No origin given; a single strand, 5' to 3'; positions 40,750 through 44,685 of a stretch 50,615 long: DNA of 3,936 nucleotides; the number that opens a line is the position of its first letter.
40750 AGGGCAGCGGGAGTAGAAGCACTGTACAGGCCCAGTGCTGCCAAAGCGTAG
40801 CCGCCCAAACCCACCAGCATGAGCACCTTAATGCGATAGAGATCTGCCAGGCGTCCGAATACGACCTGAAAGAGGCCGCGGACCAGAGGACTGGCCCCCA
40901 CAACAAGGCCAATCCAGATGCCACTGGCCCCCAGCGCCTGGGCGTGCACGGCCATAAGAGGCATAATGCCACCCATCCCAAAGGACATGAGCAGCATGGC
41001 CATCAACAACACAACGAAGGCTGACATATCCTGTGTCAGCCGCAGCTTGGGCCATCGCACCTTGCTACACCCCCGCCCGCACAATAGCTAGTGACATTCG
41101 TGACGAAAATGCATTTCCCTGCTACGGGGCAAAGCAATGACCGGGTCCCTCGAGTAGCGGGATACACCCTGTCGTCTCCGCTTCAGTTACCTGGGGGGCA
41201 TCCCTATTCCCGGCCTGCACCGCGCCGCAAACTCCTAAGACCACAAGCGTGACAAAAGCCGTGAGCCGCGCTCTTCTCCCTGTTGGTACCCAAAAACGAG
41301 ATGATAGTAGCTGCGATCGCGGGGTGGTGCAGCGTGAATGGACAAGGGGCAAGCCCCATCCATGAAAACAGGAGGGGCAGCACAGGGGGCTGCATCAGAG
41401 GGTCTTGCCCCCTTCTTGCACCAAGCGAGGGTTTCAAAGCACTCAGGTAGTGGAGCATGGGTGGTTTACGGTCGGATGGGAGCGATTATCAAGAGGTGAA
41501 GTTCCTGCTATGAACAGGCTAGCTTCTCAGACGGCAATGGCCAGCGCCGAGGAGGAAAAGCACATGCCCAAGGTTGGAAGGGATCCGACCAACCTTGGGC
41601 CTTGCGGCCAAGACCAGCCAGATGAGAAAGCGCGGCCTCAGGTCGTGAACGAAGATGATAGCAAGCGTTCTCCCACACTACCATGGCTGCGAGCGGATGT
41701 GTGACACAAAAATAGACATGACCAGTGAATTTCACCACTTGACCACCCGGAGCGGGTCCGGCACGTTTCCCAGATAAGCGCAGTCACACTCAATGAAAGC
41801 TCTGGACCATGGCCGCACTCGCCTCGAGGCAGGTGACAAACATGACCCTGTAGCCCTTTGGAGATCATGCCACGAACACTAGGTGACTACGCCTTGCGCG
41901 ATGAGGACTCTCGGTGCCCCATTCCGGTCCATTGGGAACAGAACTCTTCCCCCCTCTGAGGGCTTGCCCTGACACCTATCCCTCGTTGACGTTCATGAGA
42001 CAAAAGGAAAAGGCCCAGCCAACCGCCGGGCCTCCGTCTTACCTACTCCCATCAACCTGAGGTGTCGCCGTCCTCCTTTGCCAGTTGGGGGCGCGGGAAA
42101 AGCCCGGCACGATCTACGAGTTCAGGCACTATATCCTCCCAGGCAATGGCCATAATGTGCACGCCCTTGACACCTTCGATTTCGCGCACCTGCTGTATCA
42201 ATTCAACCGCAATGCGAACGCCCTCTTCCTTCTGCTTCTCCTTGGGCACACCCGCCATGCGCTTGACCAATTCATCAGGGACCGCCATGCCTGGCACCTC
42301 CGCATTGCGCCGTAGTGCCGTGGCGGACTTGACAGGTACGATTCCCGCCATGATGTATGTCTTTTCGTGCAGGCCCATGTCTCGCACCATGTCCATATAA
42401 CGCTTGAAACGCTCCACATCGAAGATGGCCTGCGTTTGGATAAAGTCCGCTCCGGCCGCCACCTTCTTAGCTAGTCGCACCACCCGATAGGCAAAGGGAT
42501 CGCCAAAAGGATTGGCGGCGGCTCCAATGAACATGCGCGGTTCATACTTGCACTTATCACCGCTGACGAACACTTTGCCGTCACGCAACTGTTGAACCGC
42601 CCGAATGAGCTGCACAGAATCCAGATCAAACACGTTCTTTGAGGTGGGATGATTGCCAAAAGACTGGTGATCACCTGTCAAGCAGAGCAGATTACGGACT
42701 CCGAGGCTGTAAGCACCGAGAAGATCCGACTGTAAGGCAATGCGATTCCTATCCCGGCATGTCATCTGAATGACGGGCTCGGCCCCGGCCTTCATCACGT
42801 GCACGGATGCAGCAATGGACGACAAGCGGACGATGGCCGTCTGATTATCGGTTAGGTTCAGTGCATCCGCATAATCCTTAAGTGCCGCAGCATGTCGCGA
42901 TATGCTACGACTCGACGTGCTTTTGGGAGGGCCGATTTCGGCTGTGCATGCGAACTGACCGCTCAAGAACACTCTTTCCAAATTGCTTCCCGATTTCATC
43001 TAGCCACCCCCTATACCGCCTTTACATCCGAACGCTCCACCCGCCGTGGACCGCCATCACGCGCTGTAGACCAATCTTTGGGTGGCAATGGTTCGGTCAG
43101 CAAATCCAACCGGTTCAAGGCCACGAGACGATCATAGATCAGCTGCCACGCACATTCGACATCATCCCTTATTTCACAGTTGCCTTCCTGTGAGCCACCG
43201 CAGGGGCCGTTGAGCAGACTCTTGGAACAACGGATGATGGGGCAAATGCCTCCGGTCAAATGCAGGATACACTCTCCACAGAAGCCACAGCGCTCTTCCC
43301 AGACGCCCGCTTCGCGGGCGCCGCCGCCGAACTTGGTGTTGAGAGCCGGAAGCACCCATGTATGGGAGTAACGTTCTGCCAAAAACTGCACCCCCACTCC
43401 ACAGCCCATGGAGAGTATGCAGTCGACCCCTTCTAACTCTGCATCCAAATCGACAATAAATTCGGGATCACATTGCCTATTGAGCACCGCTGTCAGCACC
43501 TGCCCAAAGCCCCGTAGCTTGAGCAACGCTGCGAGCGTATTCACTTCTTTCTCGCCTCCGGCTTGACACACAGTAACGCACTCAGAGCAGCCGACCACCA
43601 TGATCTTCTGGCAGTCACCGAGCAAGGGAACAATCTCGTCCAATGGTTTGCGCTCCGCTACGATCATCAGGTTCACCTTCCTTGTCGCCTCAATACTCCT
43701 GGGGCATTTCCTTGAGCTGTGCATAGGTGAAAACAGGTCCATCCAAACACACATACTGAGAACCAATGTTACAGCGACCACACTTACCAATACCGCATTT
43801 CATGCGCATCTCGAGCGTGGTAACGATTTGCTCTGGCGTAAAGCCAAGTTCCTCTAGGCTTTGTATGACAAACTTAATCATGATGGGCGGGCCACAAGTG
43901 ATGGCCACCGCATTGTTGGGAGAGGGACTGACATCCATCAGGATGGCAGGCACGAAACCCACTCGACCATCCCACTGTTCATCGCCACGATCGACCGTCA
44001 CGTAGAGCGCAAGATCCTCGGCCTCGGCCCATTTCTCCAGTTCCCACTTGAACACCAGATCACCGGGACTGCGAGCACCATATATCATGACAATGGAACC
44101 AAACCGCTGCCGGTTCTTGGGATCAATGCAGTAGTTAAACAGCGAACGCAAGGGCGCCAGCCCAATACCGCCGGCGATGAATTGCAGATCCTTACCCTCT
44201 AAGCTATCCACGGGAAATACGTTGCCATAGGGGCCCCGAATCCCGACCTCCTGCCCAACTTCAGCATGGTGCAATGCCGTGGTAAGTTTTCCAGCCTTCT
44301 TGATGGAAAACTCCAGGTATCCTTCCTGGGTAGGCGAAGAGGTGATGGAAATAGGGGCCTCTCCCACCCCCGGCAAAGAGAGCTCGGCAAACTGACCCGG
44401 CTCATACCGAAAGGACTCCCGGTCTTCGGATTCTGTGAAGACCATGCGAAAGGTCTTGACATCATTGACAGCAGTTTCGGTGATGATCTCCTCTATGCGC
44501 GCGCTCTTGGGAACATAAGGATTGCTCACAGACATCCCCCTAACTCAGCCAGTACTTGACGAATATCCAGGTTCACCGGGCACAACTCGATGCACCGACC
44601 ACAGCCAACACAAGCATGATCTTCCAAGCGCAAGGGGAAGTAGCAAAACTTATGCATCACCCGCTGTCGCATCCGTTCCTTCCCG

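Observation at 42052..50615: Seven-gene operon joining an HdrA-type giant flavoprotein, MvhD, a Flx-like NAD(P)H module and MetV-MetF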

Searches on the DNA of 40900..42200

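Call 48: search_rna_families(source=window, start=40900, end=42200, threshold=evalue, max_evalue=1)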
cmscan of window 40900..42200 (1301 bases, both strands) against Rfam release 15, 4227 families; matches with E-value up to 1: 0.
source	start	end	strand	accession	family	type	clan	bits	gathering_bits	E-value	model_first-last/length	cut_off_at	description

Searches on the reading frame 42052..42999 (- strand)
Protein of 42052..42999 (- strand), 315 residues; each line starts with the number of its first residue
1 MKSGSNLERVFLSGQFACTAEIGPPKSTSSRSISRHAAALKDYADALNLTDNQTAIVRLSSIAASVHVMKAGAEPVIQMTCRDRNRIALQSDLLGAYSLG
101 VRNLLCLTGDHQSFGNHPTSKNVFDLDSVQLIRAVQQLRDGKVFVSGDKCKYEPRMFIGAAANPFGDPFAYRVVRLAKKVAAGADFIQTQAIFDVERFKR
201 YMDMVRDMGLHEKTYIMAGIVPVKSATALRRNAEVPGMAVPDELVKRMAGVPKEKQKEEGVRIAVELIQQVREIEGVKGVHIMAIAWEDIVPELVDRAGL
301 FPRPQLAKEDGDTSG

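Call 4: search_protein_families(library=pfam, proteins=[window:42052-42999:-], max_evalue=0.001)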
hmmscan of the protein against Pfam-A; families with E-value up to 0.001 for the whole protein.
window:42052-42999:- (315 aa): 1 family
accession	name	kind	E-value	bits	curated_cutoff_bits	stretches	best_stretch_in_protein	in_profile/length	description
PF02219.23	MTHFR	-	1e-44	153.5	24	1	11-299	6-287/287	Methylenetetrahydrofolate reductase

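Call 27: search_solved_structures(query=window:42052-42999:-, max_evalue=0.001)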
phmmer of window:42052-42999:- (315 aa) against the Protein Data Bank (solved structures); distinct sequences matched with E-value up to 0.001: 16.
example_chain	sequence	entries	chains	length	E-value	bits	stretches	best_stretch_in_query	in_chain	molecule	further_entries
6fnu_A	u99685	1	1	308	7.2e-17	64.7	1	75-297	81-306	Methylenetetrahydrofolate reductase 1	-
3apt_A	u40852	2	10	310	4.5e-15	58.8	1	21-303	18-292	Methylenetetrahydrofolate reductase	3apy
1v93_A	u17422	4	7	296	5.3e-15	58.5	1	21-302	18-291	5,10-Methylenetetrahydrofolate reductase | Methylenetetrahydrofolate reductase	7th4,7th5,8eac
6fcx_A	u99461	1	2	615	1.8e-14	56.8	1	60-302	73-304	Methylenetetrahydrofolate reductase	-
8qa4_A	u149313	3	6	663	2.2e-14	56.5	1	60-302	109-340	Methylenetetrahydrofolate reductase (NADPH)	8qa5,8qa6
7rml_A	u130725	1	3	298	5.8e-10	42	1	170-290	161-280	5,10-methylenetetrahydrofolate reductase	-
3fst_A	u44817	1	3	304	1.3e-09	40.8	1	32-286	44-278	5,10-methylenetetrahydrofolate reductase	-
1zp3_A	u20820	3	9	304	1.3e-09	40.8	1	32-286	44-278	5,10-methylenetetrahydrofolate reductase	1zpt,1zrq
5ume_A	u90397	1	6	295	1.6e-09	40.6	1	169-289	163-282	5,10-methylenetetrahydrofolate reductase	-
3fsu_A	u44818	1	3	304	2.2e-09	40.1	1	57-286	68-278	5,10-methylenetetrahydrofolate reductase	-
1zp4_A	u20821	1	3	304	2.2e-09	40.1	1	57-286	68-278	5,10-methylenetetrahydrofolate reductase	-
1b5t_A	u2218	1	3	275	2.5e-09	39.9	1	70-285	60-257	PROTEIN (METHYLENETETRAHYDROFOLATE REDUCTASE)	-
8uy2_A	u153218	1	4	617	3.2e-09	39.6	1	71-286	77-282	Methylenetetrahydrofolate reductase-like protein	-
8uy1_D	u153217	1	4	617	3.5e-09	39.4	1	71-286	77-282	Methylenetetrahydrofolate reductase-like protein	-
2fmn_A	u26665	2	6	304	4.8e-09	39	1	32-286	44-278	5,10-methylenetetrahydrofolate reductase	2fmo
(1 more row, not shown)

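Call 61: search_protein_families(library=ncbifam, proteins=[window:42052-42999:-], max_evalue=0.00001)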
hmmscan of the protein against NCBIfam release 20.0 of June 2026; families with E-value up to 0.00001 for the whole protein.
window:42052-42999:- (315 aa): 4 families
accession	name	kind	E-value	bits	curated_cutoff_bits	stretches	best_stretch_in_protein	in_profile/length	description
NF006396.0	PRK08645.1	equivalog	6.9e-67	225.9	453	1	6-284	313-587/611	bifunctional homocysteine S-methyltransferase/methylenetetrahydrofolate reductase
TIGR00677.1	fadh2_euk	equivalog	4.5e-26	91.8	310.05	1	61-301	48-278/281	methylenetetrahydrofolate reductase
TIGR00676.1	fadh2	equivalog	1.1e-25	90.6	293.7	1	21-295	4-271/275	methylenetetrahydrofolate reductase [NAD(P)H]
NF006950.0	PRK09432.1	equivalog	2.6e-15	56.5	382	1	70-287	80-279/296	methylenetetrahydrofolate reductase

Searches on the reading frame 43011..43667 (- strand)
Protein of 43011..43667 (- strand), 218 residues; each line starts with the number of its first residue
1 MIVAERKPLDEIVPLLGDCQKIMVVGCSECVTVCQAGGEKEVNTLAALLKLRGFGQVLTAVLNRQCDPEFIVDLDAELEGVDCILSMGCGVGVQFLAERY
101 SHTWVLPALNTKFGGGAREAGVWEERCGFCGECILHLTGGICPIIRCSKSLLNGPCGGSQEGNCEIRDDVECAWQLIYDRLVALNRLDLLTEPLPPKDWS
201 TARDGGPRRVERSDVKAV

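Call 4: search_protein_families(library=pfam, proteins=[window:43011-43667:-], max_evalue=0.001)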
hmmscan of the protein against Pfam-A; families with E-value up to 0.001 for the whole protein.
window:43011-43667:- (218 aa): 1 family
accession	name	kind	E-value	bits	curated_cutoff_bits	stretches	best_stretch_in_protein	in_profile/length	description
PF12225.13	DUF5981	-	2.7e-36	123.6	23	1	107-200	2-95/95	Methylene-tetrahydrofolate reductase C terminal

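Call 26: search_solved_structures(query=window:43011-43667:-, max_evalue=0.01)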
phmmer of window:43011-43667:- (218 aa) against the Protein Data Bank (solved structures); distinct sequences matched with E-value up to 0.01: 0.

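Call 30: find_related_loci(query=A1, collection=genome_contigs, flank=10000)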
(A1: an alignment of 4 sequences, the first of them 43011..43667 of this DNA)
Query A1 (218 aa) in genome_contigs; peptide patterns used: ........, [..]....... (x = any residue, [..] = any of these).
240 stretches matched a pattern; 104 encode a relative of the query (tblastn E <= 1e-3); the best 80 are kept; 80 distinct loci.
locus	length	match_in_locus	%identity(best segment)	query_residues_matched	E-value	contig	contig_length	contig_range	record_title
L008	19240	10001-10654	76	1-218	3e-109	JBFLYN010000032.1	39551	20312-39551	MAG: Bacillota bacterium isolate MAG086 MAG086_32, whole genome shotgun sequence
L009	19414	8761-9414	74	1-218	1e-103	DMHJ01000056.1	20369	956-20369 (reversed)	MAG TPA_asm: Clostridiales bacterium UBA8153 contig_4379, whole genome shotgun sequence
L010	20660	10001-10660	68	1-215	7e-98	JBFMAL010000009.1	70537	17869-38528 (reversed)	MAG: Bacillota bacterium isolate MAG137 MAG137_9, whole genome shotgun sequence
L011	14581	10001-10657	65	1-214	6e-93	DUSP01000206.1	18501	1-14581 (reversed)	MAG TPA_asm: Clostridia bacterium isolate AS04akNAM_48 56618_AS04, whole genome shotgun sequence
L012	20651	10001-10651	65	1-216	7e-89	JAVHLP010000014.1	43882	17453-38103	MAG: bacterium isolate Ess09-15 NODE_14_length_43882_cov_8.544778, whole genome shotgun sequence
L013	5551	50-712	63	1-216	5e-89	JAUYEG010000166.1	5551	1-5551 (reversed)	MAG: Bacillota bacterium isolate C20_metabat.bin.97_sub C20_k141_588284, whole genome shotgun sequence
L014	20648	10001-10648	63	1-215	4e-87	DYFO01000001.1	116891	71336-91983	MAG TPA_asm: Symbiobacterium thermophilum isolate BE2011_68_19 Afr_mines_BE2011_52_length_116891_cov_6_876468, whole gen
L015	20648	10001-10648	66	1-215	6e-87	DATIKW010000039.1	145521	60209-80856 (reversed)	MAG TPA_asm: Bacillota bacterium isolate SMAG_U15728 k141_33599, whole genome shotgun sequence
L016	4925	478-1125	65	1-215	3e-86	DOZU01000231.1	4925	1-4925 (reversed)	MAG TPA_asm: Clostridiales bacterium isolate UBA8125 contig_4680, whole genome shotgun sequence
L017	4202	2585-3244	60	1-215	2e-86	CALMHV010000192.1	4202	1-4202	MAG TPA_asm: uncultured Firmicutes bacterium isolate ERR2868533_bin.32_CONCOCT_v1.1_MAG genome assembly, contig: ERZ8411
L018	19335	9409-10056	67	1-215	4e-86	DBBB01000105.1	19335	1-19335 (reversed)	MAG TPA_asm: Firmicutes bacterium UBA995 UBA995_contig_1764, whole genome shotgun sequence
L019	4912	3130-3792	56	1-216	5e-81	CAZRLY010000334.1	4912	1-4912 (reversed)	MAG TPA_asm: uncultured bacterium isolate binchicken_co97_140 genome assembly, contig: NODE_59265_length_4912_cov_6.3506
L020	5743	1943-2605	56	1-216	3e-79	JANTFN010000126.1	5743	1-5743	MAG: Thermodesulfobacteriota bacterium isolate bin100116 c_000000016855, whole genome shotgun sequence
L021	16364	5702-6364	54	1-216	2e-78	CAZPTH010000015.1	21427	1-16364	MAG TPA_asm: uncultured Thermodesulfobacteriota bacterium isolate SRP144503_co3_165 genome assembly, contig: NODE_380_le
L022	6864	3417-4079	54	1-216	2e-78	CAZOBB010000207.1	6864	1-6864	MAG TPA_asm: uncultured Thermodesulfobacteriota bacterium isolate binchicken_co219_329 genome assembly, contig: k141_130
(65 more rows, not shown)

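Call 61: search_protein_families(library=ncbifam, proteins=[window:43011-43667:-], max_evalue=0.00001)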
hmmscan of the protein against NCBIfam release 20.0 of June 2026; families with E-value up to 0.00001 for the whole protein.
window:43011-43667:- (218 aa): 0 families

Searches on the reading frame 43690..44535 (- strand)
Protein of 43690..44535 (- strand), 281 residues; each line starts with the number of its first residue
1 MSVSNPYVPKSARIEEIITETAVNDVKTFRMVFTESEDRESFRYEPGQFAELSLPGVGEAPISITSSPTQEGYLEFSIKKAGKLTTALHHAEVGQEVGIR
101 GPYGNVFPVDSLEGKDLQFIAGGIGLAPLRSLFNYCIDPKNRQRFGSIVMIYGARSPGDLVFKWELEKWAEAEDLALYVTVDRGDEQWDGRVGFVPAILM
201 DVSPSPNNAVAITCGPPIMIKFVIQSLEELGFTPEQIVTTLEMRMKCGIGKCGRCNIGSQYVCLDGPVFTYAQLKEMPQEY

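Call 4: search_protein_families(library=pfam, proteins=[window:43690-44535:-], max_evalue=0.001)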
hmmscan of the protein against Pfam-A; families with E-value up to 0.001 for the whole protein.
window:43690-44535:- (281 aa): 3 families
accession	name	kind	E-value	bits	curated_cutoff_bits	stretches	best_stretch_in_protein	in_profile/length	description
PF00175.26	NAD_binding_1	-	2.8e-17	63.8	22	1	119-223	1-107/109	Oxidoreductase NAD-binding domain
PF10418.14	DHODB_Fe-S_bind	-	7.7e-10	38.8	23.9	1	242-274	1-40/41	Iron-sulfur cluster binding domain of dihydroorotate dehydrogenase B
PF00970.30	FAD_binding_6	-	3.9e-08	34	21.1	1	24-106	12-97/99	Oxidoreductase FAD-binding domain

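Call 25: search_solved_structures(query=window:43690-44535:-, max_evalue=0.001)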
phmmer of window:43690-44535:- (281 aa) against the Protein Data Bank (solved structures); distinct sequences matched with E-value up to 0.001: 64 (the best 60 are shown).
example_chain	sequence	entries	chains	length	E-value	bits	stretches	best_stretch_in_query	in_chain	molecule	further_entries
9nez_C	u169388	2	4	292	9.4e-72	244.7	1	4-277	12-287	Sulfhydrogenase 1 subunit gamma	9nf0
5ksw_B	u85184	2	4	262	4e-18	68.8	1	28-274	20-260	Dihydroorotate dehydrogenase B (NAD(+)), electron transfer subunit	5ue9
2eix_A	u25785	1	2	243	9.6e-18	67.5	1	61-236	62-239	NADH-cytochrome b5 reductase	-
1tvc_A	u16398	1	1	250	3e-15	59.4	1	40-237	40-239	METHANE MONOOXYGENASE COMPONENT C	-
1ep3_B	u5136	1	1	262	3.1e-15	59.3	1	45-274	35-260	DIHYDROOROTATE DEHYDROGENASE B (PYRK SUBUNIT)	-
1a8p_A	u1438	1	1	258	3.2e-15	59.3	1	38-229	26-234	NADPH:FERREDOXIN OXIDOREDUCTASE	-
1ep1_B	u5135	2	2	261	3.3e-15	59.2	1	45-274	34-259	DIHYDROOROTATE DEHYDROGENASE B (PYRK SUBUNIT)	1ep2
5thx_A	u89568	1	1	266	6.1e-15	58.3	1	37-234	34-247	Ferredoxin--NADP reductase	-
7qty_A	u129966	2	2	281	5.6e-14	55.2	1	86-238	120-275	Na(+)-translocating NADH-quinone reductase subunit F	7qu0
7qu3_A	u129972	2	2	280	2.1e-13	53.3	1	81-238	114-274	Na(+)-translocating NADH-quinone reductase subunit F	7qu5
4ylf_A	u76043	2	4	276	5.6e-13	51.9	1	41-270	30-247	Dihydroorotate dehydrogenase B (NAD(+)), electron transfer subunit homolog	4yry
7rom_A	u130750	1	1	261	2.3e-12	49.9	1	72-242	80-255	NADH-cytochrome b5 reductase 1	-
4f7d_A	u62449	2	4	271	3.3e-12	49.4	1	30-232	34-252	Ferredoxin--NADP reductase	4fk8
1cnf_A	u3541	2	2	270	3.8e-12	49.1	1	81-230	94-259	NITRATE REDUCTASE | NADH-DEPENDENT NITRATE REDUCTASE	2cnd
8ad3_A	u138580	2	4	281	7.1e-12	48.3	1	82-238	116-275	Na(+)-translocating NADH-quinone reductase subunit F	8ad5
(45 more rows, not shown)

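Call 61: search_protein_families(library=ncbifam, proteins=[window:43690-44535:-], max_evalue=0.00001)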
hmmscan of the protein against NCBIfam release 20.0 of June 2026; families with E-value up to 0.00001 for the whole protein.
window:43690-44535:- (281 aa): 22 families
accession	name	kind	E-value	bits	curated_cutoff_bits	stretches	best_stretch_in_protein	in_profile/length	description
NF006220.0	PRK08345.1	subfamily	4.8e-80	269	395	1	2-272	3-285/294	cytochrome-c3 hydrogenase subunit gamma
NF040835.1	sulfhyd_HydG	equivalog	5.6e-73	245.7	650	1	3-275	11-285/292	NADPH-dependent hydrogenase/sulfhydrogenase 1 subunit gamma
TIGR02911.1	sulfite_red_B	equivalog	5.1e-66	222.4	288.6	1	6-276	2-258/261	anaerobic sulfite reductase subunit AsrB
NF040830.1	sulfhyd_ShyC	equivalog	2.3e-61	207.5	600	1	5-272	2-279/288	NAD(P)-dependent hydrogenase/sulfhydrogenase 2 subunit gamma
NF000796.0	PRK00054.1-1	equivalog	4.8e-47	160.3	224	1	9-276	3-237/254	dihydroorotate dehydrogenase electron transfer subunit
NF045803.1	MethMoxFADbindMmoC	equivalog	7.6e-24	84.1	500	1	26-238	119-336/343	aromatic/alkene monooxygenase hydroxylase FAD-binding subunit MmoC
NF000798.0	PRK00054.1-3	equivalog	1.8e-23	83.5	219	1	39-271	26-239/244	dihydroorotate dehydrogenase electron transfer subunit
NF040810.1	BenC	equivalog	7.7e-21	74.6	430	1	18-237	109-325/333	benzoate 1,2-dioxygenase electron transfer component BenC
NF058606.1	GlBtMonoRdsGbcB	equivalog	3e-20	72.4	500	1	13-233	17-238/362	glycine betaine monooxygenase reductase subunit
NF000799.0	PRK00054.1-4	equivalog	8.9e-20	70.8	314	1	45-271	34-253/258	dihydroorotate dehydrogenase electron transfer subunit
NF004862.0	PRK06222.1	subfamily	2.2e-19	70.1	220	1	43-270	27-244/281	sulfide/dihydroorotate dehydrogenase-like FAD/NAD-binding protein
NF009414.0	PRK12778.1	equivalog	4.5e-18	64.9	1103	1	44-272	28-246/752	bifunctional dihydroorotate dehydrogenase B NAD binding subunit/NADPH-dependent glutamate synthase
NF000797.0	PRK00054.1-2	equivalog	6.8e-18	64.9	270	1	46-272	44-263/267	dihydroorotate dehydrogenase electron transfer subunit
TIGR01941.1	nqrF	equivalog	7e-16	58.1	295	1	79-238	237-399/405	NADH:ubiquinone reductase (Na(+)-transporting) subunit F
NF008822.0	PRK11872.1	equivalog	1.8e-15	56.8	402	1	23-231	116-324/341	anthranilate 1,2-dioxygenase electron transfer component AntC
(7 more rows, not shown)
